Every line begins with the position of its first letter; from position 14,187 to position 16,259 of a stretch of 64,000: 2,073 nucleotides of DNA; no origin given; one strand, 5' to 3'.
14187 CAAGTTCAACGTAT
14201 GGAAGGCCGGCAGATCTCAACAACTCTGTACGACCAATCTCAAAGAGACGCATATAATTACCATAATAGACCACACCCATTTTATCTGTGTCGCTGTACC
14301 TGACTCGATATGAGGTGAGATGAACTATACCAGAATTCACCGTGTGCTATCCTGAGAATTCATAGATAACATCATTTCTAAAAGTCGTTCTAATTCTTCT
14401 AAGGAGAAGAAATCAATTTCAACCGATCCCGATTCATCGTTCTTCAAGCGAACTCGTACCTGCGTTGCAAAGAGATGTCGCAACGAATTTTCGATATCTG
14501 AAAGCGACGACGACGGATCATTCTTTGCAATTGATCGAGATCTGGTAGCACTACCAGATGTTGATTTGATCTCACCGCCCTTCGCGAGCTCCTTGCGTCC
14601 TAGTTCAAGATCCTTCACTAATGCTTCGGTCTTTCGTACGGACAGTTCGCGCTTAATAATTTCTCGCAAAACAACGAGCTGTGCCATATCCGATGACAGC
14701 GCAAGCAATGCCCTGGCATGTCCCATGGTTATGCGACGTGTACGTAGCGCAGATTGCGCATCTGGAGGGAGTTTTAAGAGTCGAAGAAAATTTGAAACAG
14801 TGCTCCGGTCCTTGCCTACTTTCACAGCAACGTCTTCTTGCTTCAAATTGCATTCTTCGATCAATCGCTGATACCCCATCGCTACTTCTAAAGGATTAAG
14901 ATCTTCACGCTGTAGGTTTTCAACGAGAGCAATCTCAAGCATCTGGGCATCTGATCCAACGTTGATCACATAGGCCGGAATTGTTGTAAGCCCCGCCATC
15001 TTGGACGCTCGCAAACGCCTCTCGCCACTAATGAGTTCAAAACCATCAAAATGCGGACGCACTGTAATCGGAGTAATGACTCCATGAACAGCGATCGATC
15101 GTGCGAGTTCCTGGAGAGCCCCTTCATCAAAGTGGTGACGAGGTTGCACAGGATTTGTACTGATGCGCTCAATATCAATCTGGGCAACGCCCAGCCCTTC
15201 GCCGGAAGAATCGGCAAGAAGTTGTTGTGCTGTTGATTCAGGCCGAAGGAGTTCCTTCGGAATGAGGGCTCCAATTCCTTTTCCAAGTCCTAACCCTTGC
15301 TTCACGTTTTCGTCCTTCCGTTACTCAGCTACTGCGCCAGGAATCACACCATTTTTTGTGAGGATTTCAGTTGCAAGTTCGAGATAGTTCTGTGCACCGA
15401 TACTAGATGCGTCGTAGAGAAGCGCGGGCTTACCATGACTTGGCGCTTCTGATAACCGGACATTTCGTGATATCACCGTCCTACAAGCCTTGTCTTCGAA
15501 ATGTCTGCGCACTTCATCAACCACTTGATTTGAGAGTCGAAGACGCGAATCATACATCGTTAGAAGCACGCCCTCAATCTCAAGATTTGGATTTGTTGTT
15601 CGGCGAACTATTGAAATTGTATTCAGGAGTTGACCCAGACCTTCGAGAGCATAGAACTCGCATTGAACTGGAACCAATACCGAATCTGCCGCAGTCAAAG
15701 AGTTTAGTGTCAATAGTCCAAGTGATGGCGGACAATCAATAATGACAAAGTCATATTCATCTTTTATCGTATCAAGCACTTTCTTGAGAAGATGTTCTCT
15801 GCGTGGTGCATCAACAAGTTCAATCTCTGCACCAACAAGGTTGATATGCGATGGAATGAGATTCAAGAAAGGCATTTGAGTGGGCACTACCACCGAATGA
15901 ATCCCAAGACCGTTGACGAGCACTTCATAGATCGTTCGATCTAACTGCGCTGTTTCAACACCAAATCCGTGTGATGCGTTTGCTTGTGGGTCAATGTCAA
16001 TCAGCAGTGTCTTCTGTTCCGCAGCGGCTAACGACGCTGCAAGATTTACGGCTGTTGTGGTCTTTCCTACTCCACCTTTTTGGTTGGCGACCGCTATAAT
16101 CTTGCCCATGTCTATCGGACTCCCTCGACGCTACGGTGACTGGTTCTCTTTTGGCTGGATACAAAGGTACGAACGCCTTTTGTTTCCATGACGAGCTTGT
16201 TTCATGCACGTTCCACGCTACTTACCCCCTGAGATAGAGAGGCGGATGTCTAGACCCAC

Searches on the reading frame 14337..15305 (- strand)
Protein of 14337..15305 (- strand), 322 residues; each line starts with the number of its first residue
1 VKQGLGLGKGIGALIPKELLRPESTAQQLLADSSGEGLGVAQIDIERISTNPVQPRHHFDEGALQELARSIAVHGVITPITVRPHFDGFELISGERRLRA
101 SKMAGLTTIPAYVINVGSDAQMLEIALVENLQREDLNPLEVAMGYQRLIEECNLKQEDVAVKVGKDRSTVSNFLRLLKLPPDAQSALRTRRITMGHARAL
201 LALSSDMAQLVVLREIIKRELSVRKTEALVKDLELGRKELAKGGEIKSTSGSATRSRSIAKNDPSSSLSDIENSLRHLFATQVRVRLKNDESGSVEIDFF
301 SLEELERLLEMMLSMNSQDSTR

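Call 27: search_protein_families(library=pfam, proteins=[window:14337-15305:-], max_evalue=0.001)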
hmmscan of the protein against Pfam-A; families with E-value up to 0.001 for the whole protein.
window:14337-15305:- (322 aa): 4 families
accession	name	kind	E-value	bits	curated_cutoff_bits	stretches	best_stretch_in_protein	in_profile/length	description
PF17762.8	HTH_ParB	-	2.5e-37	127.6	22.6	1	134-233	1-100/102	ParB HTH domain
PF02195.25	ParB_N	-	1.9e-27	95.6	26.3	1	40-132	3-95/95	ParB N-terminal domain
PF23552.2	ParB_C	-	2.1e-06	27.5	23.8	1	268-311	5-48/50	ParB dimerisation domain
PF01381.28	HTH_3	-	0.00027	21.4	23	0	148-175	4-31/55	Helix-turn-helix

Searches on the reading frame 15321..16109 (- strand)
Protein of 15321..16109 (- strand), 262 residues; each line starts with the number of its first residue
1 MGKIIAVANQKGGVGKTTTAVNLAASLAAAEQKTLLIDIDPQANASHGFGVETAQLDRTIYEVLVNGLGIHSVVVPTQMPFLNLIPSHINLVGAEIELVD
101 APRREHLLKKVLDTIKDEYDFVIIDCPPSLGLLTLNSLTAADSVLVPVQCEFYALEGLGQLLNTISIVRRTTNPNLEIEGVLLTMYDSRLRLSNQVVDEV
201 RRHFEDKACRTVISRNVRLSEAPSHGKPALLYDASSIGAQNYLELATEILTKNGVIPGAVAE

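Call 27: search_protein_families(library=pfam, proteins=[window:15321-16109:-], max_evalue=0.001)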
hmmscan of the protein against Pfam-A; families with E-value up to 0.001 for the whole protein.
window:15321-16109:- (262 aa): 7 families
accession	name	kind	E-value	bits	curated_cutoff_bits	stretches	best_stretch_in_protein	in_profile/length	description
PF13614.12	AAA_31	-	8.6e-72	241.2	27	1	3-178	2-177/177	AAA domain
PF01656.29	CbiA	-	1.4e-27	96.6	25.4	1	5-228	1-124/125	CobQ/CobB/MinD/ParA nucleotide binding domain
PF09140.17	MipZ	-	1.3e-14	54.5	20.7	2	4-48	2-46/262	ATPase MipZ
PF06564.18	CBP_BcsQ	-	2.5e-12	47.3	21.3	1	3-247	2-231/234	Cellulose biosynthesis protein BcsQ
PF10609.15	ParA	-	7.1e-12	45.7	27.1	1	3-135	4-128/246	NUBPL iron-transfer P-loop NTPase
PF02374.21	ArsA_ATPase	-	1.3e-10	41.4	24.3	1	10-64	8-62/305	Anion-transporting ATPase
PF00142.24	Fer4_NifH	-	2.3e-08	34.3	25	1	10-46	7-43/271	4Fe-4S iron sulfur cluster binding proteins, NifH/frxC family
